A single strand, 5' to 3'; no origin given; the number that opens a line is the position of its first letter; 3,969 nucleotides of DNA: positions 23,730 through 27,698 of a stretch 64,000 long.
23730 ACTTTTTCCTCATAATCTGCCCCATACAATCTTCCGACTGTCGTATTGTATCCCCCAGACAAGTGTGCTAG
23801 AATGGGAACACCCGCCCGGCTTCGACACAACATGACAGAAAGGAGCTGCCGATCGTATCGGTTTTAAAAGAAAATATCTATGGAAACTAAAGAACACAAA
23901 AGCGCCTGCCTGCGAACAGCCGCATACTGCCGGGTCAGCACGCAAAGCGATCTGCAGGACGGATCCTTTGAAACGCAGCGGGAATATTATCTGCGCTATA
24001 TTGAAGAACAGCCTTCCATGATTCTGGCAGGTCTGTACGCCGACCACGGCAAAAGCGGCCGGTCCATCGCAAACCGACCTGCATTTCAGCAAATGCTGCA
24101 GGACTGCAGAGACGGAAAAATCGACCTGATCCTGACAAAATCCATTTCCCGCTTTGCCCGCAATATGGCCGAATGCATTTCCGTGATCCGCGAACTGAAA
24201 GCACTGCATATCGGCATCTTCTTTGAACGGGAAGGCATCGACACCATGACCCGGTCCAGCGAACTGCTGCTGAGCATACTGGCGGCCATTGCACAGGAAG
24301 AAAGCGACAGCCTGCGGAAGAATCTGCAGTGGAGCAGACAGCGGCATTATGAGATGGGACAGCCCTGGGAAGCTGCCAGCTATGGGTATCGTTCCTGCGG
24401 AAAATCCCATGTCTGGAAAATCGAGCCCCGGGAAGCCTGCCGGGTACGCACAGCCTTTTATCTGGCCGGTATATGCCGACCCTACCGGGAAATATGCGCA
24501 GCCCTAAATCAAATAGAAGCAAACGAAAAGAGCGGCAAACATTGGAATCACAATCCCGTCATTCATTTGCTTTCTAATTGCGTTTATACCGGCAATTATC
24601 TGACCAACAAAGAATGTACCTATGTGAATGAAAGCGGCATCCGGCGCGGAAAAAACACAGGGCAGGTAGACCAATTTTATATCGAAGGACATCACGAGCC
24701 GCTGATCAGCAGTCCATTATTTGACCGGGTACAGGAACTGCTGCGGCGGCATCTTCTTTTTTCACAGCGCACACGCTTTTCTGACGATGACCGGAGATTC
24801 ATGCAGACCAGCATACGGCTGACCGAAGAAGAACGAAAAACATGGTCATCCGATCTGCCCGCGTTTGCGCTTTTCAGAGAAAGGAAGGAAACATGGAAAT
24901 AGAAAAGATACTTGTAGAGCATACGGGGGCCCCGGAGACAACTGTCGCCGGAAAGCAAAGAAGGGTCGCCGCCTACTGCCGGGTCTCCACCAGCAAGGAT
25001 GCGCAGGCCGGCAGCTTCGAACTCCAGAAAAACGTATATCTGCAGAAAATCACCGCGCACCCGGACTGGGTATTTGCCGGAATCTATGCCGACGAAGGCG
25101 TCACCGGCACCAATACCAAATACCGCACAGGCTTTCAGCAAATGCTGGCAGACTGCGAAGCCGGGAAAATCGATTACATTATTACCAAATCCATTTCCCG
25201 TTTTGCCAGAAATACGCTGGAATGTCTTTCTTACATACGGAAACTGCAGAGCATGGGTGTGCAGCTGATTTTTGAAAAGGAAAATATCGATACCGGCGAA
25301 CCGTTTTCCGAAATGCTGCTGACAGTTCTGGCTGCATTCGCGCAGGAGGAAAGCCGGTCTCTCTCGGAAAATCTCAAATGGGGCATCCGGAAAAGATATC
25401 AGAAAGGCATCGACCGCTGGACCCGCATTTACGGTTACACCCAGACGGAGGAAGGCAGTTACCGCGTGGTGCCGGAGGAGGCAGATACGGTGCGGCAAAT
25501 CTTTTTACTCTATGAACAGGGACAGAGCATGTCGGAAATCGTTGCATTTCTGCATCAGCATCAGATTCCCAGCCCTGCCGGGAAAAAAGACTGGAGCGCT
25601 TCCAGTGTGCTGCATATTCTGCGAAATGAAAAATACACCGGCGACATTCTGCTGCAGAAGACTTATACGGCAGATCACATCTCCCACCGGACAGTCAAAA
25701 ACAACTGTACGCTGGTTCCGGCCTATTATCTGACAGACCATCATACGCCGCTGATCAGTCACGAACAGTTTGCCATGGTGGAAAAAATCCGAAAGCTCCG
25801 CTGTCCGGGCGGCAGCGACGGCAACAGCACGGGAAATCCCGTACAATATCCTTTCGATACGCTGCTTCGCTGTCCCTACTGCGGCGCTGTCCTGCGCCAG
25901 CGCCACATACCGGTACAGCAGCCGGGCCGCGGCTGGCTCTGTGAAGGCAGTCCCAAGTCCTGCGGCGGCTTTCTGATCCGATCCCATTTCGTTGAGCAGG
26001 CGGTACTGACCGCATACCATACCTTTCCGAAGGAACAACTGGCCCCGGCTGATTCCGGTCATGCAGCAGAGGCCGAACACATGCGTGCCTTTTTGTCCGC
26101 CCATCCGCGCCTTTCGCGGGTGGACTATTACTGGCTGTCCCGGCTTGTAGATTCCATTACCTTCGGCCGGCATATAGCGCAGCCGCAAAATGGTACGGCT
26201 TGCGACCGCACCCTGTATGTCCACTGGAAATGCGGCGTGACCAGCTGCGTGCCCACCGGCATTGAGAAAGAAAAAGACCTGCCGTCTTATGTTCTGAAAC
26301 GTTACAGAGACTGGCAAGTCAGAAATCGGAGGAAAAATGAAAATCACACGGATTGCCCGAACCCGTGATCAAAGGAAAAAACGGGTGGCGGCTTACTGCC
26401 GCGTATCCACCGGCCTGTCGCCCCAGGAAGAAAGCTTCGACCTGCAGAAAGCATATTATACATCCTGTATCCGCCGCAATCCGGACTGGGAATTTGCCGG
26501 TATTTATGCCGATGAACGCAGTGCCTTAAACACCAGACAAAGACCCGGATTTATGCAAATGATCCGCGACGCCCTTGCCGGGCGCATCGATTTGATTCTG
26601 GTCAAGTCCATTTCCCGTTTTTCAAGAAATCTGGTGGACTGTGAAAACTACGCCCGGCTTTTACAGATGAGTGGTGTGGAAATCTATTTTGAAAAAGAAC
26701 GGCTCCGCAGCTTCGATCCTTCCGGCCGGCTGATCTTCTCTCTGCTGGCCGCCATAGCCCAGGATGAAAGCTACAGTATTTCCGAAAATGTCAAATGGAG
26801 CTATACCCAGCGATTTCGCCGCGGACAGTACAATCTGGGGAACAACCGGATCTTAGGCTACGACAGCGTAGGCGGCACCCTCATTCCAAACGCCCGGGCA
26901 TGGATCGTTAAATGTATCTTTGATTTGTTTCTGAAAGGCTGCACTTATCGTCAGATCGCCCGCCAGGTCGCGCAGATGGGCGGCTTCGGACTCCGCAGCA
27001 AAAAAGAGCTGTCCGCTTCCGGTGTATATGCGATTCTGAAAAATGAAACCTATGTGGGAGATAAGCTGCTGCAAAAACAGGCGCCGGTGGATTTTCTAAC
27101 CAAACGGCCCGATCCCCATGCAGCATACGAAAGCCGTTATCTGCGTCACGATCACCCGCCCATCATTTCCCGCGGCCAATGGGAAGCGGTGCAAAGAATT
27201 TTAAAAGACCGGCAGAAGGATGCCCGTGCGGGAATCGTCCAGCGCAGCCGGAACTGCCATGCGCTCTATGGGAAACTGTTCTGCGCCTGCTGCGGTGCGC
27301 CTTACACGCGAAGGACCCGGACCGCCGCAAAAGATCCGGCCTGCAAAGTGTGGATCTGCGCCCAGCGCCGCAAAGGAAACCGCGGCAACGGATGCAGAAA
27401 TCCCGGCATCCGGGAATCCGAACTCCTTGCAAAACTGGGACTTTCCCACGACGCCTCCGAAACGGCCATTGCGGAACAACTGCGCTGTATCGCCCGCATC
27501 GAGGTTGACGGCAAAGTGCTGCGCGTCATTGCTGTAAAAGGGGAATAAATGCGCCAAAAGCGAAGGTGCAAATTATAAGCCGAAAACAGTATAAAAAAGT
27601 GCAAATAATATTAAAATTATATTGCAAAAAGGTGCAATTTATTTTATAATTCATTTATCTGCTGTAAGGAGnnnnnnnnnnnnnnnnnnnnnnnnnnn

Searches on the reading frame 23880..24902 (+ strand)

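Call 60: search_protein_families(library=pfam, proteins=[window:23880-24902:+], max_evalue=0.001)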
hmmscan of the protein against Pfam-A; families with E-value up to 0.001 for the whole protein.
window:23880-24902:+ (340 aa): 2 families
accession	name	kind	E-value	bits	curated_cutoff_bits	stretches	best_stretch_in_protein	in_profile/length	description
PF00239.26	Resolvase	-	2.2e-33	115.8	23.3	1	14-161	2-144/145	Resolvase, N terminal domain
PF07508.19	Recombinase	-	3.4e-16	59.8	21.1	1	185-290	3-101/102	Recombinase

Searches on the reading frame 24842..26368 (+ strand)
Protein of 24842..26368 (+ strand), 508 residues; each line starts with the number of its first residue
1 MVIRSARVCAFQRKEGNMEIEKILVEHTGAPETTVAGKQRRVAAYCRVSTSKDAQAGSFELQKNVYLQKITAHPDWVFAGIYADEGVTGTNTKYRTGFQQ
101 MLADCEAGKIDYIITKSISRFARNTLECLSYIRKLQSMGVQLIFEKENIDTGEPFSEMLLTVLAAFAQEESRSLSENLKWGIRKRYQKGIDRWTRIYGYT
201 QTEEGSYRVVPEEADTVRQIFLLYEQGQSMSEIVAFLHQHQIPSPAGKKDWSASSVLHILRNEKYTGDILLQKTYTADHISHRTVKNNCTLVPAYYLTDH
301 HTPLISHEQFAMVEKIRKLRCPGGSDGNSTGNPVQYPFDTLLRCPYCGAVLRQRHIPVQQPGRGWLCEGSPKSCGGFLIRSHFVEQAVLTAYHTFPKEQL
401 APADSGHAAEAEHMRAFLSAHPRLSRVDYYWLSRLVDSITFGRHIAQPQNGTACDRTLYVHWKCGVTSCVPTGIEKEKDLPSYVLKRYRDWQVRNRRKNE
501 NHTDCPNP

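Call 60: search_protein_families(library=pfam, proteins=[window:24842-26368:+], max_evalue=0.001)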
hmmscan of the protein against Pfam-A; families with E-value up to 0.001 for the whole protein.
window:24842-26368:+ (508 aa): 2 families
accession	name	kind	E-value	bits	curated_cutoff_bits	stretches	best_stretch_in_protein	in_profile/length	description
PF00239.26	Resolvase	-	4.1e-34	118.2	23.3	1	42-189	1-143/145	Resolvase, N terminal domain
PF07508.19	Recombinase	-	2.4e-20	73.1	21.1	1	211-318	1-100/102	Recombinase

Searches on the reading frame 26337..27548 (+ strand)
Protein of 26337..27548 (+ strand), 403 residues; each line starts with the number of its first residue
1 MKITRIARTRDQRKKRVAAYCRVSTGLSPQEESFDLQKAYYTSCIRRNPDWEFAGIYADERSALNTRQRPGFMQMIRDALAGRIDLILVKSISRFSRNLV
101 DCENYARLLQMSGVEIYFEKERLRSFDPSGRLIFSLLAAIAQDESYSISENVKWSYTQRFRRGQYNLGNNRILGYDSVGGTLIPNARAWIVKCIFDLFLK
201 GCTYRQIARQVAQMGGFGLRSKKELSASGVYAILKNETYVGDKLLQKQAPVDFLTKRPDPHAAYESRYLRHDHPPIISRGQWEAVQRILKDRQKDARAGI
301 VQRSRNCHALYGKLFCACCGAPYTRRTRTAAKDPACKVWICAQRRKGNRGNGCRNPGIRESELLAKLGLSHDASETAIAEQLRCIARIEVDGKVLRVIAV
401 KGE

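Call 60: search_protein_families(library=pfam, proteins=[window:26337-27548:+], max_evalue=0.001)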
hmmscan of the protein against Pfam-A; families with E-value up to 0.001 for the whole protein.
window:26337-27548:+ (403 aa): 3 families
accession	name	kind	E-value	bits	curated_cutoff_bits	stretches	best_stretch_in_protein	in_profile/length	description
PF00239.26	Resolvase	-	1.5e-26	93.6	23.3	1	17-164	1-144/145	Resolvase, N terminal domain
PF07508.19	Recombinase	-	1.9e-16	60.6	21.1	1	186-292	2-102/102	Recombinase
PF13408.12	Zn_ribbon_recom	-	1.3e-09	38.7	25.3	1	310-364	2-50/58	Recombinase zinc beta ribbon domain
